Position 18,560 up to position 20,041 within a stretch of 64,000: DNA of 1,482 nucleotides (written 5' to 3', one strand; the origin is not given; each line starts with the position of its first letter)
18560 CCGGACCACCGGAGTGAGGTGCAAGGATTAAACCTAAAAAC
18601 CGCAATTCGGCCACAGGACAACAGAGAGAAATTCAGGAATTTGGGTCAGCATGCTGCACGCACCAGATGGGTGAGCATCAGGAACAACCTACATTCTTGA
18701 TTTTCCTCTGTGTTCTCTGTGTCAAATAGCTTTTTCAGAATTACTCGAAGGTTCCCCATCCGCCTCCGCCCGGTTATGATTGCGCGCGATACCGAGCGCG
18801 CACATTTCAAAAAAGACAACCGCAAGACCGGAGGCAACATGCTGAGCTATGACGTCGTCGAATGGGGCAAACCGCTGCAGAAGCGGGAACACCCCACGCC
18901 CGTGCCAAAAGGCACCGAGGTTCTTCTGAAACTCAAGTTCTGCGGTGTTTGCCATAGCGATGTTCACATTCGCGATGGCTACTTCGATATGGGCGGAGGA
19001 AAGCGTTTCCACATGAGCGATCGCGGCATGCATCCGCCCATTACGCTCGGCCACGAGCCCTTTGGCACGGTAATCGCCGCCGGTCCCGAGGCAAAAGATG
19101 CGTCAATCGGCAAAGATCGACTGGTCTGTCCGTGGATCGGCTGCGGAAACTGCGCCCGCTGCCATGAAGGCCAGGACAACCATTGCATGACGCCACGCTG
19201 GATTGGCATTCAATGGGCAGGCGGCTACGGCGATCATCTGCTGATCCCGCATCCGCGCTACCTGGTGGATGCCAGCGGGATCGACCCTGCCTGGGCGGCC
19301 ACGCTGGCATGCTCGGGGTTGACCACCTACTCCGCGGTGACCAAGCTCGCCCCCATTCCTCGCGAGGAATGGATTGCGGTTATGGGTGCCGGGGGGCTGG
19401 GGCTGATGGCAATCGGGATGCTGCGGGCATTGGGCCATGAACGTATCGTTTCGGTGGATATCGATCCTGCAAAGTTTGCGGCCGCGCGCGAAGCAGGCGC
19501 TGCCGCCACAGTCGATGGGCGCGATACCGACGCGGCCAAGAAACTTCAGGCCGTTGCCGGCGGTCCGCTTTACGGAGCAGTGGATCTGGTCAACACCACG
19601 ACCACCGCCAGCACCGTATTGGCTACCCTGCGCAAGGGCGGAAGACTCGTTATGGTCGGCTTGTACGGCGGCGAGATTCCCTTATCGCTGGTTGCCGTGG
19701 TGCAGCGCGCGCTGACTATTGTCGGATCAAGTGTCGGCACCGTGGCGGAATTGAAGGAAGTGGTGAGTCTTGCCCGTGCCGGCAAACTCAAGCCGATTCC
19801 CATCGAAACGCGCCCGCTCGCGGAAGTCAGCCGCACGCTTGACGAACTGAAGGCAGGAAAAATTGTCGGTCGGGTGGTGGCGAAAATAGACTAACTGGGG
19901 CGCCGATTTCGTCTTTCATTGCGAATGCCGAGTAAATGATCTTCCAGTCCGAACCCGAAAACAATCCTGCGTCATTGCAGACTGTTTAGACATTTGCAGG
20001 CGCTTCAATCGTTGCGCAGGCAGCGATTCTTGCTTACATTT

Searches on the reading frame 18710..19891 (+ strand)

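Call 90: search_protein_families(library=pfam, proteins=[window:18710-19891:+], max_evalue=0.00001)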
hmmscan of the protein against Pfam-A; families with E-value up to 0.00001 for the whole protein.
window:18710-19891:+ (394 aa): 3 families
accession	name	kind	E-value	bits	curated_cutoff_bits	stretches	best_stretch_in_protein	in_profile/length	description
PF00107.32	ADH_zinc_N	-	8.5e-22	77.9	31.8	1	229-355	1-127/129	Zinc-binding dehydrogenase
PF08240.17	ADH_N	-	3.5e-21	75.8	23.5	1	69-181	3-96/104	Alcohol dehydrogenase GroES-like domain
PF13602.12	ADH_zinc_N_2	-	4.2e-10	41.1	27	1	263-390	2-133/134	Zinc-binding dehydrogenase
